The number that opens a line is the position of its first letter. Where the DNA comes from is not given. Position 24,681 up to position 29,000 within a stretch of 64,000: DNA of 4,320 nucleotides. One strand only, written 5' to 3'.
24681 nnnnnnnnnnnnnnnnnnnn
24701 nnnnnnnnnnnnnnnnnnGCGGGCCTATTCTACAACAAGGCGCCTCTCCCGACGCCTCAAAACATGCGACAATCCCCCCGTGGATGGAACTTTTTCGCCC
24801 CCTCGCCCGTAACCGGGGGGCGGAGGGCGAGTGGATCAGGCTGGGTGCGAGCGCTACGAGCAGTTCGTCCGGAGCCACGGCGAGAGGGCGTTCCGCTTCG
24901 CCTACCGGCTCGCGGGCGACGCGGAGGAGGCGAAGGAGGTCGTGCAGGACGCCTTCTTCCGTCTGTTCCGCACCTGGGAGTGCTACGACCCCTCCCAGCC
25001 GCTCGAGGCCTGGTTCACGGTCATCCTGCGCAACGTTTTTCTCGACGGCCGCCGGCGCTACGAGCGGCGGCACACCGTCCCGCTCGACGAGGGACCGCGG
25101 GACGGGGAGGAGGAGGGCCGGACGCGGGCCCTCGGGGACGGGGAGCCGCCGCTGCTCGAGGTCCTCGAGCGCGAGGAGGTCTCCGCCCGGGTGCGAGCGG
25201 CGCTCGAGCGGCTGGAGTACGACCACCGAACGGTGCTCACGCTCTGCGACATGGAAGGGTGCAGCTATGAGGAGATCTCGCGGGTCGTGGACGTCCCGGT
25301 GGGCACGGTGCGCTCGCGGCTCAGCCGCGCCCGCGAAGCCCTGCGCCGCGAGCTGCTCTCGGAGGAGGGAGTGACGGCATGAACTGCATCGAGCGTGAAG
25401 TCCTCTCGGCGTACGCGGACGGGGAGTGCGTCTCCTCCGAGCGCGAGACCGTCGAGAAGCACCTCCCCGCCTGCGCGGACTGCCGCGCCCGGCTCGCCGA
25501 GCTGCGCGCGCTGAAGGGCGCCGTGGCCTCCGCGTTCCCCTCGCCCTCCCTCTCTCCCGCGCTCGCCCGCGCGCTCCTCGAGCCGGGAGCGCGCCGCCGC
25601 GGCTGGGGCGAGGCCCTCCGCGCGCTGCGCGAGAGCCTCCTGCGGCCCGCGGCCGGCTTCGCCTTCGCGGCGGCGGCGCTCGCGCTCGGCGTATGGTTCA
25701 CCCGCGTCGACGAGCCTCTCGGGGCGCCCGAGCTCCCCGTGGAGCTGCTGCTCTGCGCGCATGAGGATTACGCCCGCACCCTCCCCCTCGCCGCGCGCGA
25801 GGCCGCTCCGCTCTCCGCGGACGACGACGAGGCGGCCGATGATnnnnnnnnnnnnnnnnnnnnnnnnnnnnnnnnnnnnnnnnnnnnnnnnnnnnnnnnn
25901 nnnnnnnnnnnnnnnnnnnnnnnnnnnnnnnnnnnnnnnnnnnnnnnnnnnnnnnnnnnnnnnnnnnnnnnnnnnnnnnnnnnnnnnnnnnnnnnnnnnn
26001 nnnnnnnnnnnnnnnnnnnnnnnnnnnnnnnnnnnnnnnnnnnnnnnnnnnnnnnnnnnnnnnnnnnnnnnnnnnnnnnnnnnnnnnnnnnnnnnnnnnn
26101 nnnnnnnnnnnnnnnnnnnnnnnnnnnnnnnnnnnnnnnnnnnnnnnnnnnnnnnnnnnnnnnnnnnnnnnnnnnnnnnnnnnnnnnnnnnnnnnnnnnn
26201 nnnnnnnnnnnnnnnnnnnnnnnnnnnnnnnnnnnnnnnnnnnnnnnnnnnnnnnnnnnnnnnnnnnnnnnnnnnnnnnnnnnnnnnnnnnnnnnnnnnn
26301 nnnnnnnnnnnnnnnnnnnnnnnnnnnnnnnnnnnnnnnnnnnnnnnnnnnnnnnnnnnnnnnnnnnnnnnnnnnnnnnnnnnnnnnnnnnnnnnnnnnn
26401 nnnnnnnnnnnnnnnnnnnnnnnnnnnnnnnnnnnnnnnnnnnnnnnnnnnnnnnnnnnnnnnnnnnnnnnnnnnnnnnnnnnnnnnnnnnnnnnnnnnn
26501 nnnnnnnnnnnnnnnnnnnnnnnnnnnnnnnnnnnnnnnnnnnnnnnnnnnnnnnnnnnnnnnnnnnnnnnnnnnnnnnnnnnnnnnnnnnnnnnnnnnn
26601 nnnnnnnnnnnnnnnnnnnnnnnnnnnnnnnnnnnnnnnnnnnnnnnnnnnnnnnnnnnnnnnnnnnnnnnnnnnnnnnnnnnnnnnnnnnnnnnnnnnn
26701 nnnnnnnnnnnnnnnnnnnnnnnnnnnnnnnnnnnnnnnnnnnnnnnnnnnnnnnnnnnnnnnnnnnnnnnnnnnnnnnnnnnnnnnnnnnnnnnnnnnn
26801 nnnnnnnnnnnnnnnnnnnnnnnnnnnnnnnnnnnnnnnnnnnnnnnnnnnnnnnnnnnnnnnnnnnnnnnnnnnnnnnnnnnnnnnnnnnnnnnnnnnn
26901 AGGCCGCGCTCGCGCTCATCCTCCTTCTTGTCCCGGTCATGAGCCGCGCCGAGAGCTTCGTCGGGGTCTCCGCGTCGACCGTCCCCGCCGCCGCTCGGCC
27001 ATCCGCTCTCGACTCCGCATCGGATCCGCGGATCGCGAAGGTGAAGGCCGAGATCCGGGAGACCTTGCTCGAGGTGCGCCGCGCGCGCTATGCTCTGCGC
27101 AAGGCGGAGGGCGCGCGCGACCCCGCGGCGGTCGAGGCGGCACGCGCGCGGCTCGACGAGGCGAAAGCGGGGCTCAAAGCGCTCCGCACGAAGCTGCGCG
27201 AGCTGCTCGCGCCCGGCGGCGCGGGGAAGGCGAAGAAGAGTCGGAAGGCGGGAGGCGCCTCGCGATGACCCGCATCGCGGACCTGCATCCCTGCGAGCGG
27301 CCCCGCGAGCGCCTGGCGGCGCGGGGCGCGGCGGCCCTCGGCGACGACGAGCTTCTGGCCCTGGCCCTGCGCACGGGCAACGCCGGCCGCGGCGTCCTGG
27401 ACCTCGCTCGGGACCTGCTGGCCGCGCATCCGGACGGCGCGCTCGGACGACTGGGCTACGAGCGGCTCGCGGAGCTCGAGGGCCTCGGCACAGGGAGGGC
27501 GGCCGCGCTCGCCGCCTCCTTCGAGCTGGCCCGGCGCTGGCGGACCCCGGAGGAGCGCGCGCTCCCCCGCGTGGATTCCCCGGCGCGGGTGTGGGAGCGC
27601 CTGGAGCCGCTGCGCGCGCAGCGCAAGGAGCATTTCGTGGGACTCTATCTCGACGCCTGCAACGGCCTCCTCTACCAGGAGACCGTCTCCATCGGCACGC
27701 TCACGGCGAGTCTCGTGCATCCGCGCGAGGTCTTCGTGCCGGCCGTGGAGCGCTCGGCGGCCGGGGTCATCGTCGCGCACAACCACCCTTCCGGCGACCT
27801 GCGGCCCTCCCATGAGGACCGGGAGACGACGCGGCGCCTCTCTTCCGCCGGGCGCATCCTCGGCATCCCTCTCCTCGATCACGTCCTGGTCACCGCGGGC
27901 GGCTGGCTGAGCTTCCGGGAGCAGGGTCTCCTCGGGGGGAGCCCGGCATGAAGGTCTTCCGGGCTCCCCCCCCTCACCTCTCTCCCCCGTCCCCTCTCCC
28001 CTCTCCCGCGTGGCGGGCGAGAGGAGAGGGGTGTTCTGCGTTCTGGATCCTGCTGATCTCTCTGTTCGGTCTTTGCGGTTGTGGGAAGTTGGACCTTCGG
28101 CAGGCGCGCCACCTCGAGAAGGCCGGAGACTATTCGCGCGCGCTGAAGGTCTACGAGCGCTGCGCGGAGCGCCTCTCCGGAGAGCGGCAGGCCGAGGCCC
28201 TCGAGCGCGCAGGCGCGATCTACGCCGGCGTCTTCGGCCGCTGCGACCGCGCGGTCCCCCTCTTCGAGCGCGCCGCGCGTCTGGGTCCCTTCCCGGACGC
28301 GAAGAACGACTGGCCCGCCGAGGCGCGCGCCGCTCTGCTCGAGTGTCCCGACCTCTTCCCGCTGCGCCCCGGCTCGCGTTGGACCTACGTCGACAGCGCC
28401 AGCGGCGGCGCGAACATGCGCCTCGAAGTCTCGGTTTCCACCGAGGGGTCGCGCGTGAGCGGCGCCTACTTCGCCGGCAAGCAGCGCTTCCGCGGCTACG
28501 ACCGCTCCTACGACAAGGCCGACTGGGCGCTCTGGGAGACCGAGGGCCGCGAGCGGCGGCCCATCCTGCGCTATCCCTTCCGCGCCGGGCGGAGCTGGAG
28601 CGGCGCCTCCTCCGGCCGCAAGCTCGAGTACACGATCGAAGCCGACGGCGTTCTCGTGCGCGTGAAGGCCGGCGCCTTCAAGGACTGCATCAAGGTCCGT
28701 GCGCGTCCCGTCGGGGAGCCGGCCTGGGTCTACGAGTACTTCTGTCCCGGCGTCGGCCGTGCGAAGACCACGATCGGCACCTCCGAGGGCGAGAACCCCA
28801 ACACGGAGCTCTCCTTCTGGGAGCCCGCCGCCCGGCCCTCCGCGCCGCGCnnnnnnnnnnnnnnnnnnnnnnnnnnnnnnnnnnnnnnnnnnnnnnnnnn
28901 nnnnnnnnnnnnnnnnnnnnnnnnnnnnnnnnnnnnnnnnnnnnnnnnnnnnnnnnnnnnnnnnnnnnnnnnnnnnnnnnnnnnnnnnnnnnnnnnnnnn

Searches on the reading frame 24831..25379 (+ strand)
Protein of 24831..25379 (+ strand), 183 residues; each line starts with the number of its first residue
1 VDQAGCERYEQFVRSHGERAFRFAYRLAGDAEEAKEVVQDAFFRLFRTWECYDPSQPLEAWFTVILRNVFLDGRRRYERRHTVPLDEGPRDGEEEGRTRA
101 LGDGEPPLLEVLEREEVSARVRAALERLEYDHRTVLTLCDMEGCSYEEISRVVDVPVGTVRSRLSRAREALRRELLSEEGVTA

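Call 13: search_protein_families(library=pfam, proteins=[window:24831-25379:+], max_evalue=0.01)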
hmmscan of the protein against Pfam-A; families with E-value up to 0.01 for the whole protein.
window:24831-25379:+ (183 aa): 7 families
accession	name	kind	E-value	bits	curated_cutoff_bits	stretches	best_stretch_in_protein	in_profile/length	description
PF04542.20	Sigma70_r2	-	8.7e-17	61.1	24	1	12-79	1-70/71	Sigma-70 region 2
PF08281.18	Sigma70_r4_2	-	9.6e-17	60.8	25.7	1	120-171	3-54/54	Sigma-70, region 4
PF04545.22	Sigma70_r4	-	4.5e-11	42.5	24.1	1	124-172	1-49/50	Sigma-70, region 4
PF07638.17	Sigma70_ECF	-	0.0022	18.3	21.1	1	124-175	132-183/185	ECF sigma factor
PF20432.4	Xre-like-HTH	-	0.0026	18.5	25.8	0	134-173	14-52/63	Antitoxin Xre-like helix-turn-helix domain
PF13556.12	HTH_30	-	0.0054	16.9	27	0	142-179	11-48/59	PucR C-terminal helix-turn-helix domain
PF25787.1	HTH_SB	-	0.0083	16.3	43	0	140-162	19-41/53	Sleeping Beauty transposase HTH domain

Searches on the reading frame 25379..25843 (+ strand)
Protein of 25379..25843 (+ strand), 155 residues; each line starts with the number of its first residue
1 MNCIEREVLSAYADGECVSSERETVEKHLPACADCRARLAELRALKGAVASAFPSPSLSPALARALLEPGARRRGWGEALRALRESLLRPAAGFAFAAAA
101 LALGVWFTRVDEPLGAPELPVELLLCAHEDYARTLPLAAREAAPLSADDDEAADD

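Call 13: search_protein_families(library=pfam, proteins=[window:25379-25843:+], max_evalue=0.01)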
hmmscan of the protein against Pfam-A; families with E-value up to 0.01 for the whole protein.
window:25379-25843:+ (155 aa): 1 family
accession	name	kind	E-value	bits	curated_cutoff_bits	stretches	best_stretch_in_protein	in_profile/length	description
PF13490.11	zf-HC2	-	4.2e-08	33.6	22.2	1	6-36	5-35/35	Putative zinc-finger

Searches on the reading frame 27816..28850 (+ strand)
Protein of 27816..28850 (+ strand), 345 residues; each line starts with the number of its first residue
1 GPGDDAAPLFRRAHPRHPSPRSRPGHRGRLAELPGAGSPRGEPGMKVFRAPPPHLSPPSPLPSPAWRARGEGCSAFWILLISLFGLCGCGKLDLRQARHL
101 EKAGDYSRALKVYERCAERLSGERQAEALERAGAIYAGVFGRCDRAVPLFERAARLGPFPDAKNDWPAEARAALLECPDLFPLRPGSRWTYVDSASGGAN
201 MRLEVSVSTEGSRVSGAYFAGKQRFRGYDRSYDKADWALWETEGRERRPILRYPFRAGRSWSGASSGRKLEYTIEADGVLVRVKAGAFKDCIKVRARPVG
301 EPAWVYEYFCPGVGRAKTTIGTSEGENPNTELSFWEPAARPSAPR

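Call 13: search_protein_families(library=pfam, proteins=[window:27816-28850:+], max_evalue=0.01)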
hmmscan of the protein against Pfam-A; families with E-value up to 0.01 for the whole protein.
window:27816-28850:+ (345 aa): 4 families
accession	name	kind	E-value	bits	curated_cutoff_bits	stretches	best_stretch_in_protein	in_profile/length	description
PF13176.12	TPR_7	-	1.5e-05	25.2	27.9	0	96-119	5-27/36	Tetratricopeptide repeat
PF13428.12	TPR_14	-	0.00025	21.9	23.5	0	94-130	5-39/44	Tetratricopeptide repeat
PF13432.12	TPR_16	-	0.00029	21.7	32.7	1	94-158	1-62/65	Tetratricopeptide repeat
PF13424.12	TPR_12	-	0.0011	19.6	30.1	1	95-155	8-73/77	Tetratricopeptide repeat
